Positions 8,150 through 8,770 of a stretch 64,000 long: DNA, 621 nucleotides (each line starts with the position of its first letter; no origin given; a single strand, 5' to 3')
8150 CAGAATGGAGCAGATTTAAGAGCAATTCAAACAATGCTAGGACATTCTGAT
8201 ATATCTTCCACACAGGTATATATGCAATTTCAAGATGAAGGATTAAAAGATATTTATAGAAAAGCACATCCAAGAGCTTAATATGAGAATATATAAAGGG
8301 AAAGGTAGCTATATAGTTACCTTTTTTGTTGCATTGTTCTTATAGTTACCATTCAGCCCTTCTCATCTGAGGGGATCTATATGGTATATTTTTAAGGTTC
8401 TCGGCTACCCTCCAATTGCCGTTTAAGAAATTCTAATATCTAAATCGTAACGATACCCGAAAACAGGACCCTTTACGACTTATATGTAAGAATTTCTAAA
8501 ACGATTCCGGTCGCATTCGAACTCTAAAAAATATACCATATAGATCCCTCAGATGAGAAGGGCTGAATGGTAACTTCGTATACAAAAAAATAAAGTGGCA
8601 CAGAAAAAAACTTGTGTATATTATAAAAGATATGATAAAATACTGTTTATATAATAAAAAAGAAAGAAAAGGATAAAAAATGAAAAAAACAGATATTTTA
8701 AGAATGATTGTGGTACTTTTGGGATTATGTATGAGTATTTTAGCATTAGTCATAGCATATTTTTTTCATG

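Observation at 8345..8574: Unclassified foldback element family: invariant 124-nt core, hypervariable but self-complementary arms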

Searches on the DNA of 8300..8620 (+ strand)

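Call 8: search_rna_families(source=window, start=8300, end=8620, threshold=evalue, max_evalue=10, show_alignments=3)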
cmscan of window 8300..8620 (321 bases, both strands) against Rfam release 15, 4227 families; matches with E-value up to 10: 9.
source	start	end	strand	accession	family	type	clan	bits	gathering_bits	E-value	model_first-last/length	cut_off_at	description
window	8381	8541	+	RF04130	MIR7996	Gene; miRNA;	-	25.3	119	0.016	1-190/190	no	MIR7996 microRNA precursor family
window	8420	8503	-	RF03743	MIR7696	Gene; miRNA;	-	24.4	83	0.017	1-88/88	no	MIR7696 microRNA precursor family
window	8368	8553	+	RF04174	MIR4208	Gene; miRNA;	-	22.4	140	0.32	1-191/191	no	MIR4208 microRNA precursor family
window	8330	8590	-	RF04150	MIR2655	Gene; miRNA;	-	21.7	122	0.25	1-267/267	no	MIR2655 microRNA precursor family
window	8309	8497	-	RF01578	RUF1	Gene; sRNA;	-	21.6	70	0.044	1-264/264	no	Plasmodium RNA of unkown function RUF1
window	8419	8505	-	RF04157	MIR9486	Gene; miRNA;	-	21.6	100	0.045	1-119/119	no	MIR9486 microRNA precursor family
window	8342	8391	+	RF03858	mir-1991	Gene; miRNA;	-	16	66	2.9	1-66/66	no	mir-1991 microRNA precursor family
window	8482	8572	-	RF01242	snR36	Gene; snRNA; snoRNA; HACA-box;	CL00035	11.8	43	9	1-180/180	no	Small nucleolar RNA snR36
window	8337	8367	+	RF01185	snR75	Gene; snRNA; snoRNA; CD-box;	CL00045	11.3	40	5.8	57-88/88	no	Small nucleolar RNA snR75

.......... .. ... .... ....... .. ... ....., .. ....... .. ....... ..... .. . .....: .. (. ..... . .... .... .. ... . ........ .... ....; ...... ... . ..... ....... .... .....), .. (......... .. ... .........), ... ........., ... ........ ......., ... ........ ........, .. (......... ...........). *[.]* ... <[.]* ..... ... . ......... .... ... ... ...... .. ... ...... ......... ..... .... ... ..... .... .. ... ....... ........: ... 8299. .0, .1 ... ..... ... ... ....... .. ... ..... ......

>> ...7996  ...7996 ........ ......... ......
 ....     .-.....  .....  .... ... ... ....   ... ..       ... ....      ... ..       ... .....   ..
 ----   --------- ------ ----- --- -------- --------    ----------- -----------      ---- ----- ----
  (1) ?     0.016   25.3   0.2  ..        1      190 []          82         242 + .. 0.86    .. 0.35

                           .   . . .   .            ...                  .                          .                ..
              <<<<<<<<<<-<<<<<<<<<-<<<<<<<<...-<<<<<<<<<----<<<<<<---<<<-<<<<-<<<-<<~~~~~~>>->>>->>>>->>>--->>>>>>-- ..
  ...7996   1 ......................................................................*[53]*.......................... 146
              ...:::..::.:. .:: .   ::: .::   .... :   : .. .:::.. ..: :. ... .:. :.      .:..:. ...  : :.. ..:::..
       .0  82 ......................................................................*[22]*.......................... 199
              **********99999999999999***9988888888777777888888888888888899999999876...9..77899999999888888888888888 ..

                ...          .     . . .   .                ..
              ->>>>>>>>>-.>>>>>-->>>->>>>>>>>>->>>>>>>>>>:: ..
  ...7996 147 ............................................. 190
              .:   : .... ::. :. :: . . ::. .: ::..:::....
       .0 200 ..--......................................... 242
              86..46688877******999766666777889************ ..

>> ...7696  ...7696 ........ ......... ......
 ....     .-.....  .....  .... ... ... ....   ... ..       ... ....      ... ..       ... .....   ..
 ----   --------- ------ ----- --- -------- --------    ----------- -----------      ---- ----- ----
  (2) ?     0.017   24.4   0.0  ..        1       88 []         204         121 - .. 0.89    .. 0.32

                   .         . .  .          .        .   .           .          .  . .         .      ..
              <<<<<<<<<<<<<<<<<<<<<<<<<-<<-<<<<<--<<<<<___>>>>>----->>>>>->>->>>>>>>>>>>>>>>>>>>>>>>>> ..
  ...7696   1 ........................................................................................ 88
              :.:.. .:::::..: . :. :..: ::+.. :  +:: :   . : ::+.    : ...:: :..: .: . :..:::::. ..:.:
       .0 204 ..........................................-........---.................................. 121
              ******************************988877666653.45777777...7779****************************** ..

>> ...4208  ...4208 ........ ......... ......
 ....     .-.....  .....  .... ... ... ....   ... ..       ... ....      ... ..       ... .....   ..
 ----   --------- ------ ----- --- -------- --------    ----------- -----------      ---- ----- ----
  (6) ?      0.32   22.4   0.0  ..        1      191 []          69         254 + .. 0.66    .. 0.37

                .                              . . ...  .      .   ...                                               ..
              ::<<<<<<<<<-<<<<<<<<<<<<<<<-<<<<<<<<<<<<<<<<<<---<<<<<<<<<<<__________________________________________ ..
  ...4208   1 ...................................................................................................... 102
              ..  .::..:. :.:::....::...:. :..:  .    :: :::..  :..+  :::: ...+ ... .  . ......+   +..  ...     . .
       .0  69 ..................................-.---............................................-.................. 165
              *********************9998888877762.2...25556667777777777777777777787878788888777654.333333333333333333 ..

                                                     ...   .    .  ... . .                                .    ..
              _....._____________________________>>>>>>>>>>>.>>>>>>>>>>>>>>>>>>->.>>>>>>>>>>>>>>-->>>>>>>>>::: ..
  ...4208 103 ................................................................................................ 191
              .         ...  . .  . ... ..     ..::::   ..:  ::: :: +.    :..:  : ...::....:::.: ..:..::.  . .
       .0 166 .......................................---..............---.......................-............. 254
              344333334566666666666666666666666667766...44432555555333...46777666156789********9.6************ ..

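Call 24: search_dna_similar(query=window:8345-8574:+, collection=plasmids, mode=distant)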
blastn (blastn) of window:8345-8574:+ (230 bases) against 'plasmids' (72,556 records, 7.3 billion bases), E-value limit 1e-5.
No match.

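Call 25: search_dna_similar(query=window:8345-8574:+, collection=phages, mode=distant)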
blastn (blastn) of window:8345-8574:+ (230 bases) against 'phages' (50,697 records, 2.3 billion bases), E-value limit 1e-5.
No match.

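Call 71: build_rna_model(alignment_id=A4, structure=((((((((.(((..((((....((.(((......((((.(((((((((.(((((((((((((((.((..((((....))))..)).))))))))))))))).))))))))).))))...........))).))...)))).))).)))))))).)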
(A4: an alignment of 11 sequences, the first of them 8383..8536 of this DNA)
Model R1 built from alignment A4 (11 sequences, 154 columns); structure: as given.
model positions 154; base pairs 54; branch points 0; effective number of sequences 1; information 0.59 bits per position. Calibrated on 0.2 Mb of random sequence (short: E-values are rough).
structure used (alignment columns):
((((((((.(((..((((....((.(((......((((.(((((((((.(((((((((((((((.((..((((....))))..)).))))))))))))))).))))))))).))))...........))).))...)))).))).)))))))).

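Call 72: search_with_rna_model(model_id=R1, sources=[window, L007, L008, L009, L010, L011, L012, L013, L014, L016, L017, L018, L019, L020, L021, L026, L027, L028, L034, L035, L036, L037, L039, L042, L043, L044, L045, L046, L051, L052, L055, L057, L058], max_evalue=1)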
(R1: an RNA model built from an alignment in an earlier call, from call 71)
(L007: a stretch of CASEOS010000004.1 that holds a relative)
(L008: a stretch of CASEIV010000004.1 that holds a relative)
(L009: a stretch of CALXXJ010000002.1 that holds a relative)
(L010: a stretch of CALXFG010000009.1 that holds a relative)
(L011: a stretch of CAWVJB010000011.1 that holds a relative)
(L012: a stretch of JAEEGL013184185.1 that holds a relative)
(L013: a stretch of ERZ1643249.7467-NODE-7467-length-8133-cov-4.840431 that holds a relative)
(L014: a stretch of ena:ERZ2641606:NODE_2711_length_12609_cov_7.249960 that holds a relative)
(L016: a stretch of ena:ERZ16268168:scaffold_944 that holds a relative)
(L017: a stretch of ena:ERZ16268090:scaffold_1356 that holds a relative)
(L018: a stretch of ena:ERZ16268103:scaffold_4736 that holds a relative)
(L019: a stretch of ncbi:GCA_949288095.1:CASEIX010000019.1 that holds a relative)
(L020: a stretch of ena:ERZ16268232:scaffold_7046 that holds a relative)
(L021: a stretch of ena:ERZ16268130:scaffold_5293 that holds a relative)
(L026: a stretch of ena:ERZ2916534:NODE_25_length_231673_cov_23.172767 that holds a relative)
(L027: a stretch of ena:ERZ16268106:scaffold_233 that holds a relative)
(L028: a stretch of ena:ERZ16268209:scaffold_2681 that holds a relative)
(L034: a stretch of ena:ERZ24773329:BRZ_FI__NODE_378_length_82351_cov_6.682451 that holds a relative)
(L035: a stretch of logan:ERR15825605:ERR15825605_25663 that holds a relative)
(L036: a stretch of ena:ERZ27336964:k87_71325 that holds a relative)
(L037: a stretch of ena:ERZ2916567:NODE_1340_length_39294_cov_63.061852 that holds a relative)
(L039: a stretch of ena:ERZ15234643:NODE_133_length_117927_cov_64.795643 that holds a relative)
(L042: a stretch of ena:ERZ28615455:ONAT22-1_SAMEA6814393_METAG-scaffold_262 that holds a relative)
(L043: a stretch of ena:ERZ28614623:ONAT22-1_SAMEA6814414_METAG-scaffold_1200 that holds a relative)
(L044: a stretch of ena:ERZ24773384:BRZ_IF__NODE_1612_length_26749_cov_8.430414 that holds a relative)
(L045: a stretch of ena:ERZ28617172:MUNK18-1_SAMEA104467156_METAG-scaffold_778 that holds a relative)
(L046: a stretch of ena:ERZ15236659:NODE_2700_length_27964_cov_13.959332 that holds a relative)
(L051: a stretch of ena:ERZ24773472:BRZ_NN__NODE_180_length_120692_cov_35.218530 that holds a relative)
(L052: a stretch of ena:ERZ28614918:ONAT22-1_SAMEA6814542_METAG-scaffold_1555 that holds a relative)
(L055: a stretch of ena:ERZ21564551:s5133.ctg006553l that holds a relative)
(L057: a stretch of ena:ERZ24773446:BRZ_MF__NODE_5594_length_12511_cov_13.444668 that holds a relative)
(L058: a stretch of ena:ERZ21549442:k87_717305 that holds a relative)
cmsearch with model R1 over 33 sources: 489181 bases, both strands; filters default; matches with E-value up to 1: 27.
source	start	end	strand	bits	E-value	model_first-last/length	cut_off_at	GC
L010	7243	7396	-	180.8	2.2e-40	1-154/154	no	0.35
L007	2471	2624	-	179.2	5.6e-40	1-154/154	no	0.36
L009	3625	3778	-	175.7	3.8e-39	1-154/154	no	0.32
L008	5598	5751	+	175.4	4.5e-39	1-154/154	no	0.32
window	8383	8536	-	173.1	1.6e-38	1-154/154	no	0.36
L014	6306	6459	-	173.1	1.6e-38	1-154/154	no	0.36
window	55177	55331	-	168.2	2.5e-37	1-154/154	no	0.37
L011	1557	1710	+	166.9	5.1e-37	1-154/154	no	0.33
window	39402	39554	-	166.4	6.8e-37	1-154/154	no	0.33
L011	4640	4792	+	166.2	7.6e-37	1-154/154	no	0.32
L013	119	271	-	161.3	1.2e-35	1-154/154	no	0.33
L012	1404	1554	-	126.2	3.4e-27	1-154/154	no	0.38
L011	1558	1707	-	59.5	4.4e-11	1-154/154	no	0.33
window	55178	55332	+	56.7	2e-10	1-154/154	no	0.37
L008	5598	5749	-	55.7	3.6e-10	1-154/154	no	0.32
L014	6309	6458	+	54.2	8.1e-10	1-154/154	no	0.35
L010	7245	7396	+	52.5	2.1e-09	1-154/154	no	0.35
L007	2472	2625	+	48.8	1.6e-08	1-154/154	no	0.36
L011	4641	4789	-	48.3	2.2e-08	1-154/154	no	0.33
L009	3626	3779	+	47.4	3.6e-08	1-154/154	no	0.32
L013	121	271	+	46.1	7.4e-08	1-154/154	no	0.33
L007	5108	5200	+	25.4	0.0072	40-111/154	no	0.27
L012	1442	1517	+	22.3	0.041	38-113/154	no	0.34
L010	2583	2675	-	20.6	0.11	40-111/154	no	0.28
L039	214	329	-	17.5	0.59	35-122/154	no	0.27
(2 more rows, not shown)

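Call 80: search_with_rna_model(model_id=R1, sources=[L066, L067, L068, L069, L061, L062, L063, L064, L065], max_evalue=1)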
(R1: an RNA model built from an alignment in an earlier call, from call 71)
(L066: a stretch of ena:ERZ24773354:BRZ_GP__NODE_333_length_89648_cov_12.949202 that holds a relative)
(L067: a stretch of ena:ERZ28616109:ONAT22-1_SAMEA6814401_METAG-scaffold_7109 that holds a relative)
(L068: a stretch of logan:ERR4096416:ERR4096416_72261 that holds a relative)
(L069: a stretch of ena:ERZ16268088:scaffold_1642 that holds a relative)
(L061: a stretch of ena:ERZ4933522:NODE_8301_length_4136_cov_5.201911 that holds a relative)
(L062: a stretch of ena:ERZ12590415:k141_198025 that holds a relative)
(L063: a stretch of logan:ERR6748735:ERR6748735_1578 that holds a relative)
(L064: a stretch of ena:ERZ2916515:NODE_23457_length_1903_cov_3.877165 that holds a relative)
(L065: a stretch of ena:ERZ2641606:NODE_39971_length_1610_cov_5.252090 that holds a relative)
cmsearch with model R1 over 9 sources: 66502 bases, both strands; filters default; matches with E-value up to 1: 4.
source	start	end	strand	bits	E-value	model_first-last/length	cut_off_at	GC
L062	1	117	-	120.4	1.1e-26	1-117/154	3'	0.35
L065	1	69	-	48.9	2.1e-09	1-69/154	3'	0.35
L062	2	85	+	48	3.4e-09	35-118/154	no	0.31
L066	20649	20795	-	20.5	0.015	1-154/154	no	0.28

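Call 83: search_with_rna_model(model_id=R1, source=L066, start=20500, end=20903, max_evalue=10, show_alignments=1)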
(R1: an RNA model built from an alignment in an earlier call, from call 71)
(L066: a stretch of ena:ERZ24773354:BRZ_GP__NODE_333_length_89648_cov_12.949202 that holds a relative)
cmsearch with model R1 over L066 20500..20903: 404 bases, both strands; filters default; matches with E-value up to 10: 0.
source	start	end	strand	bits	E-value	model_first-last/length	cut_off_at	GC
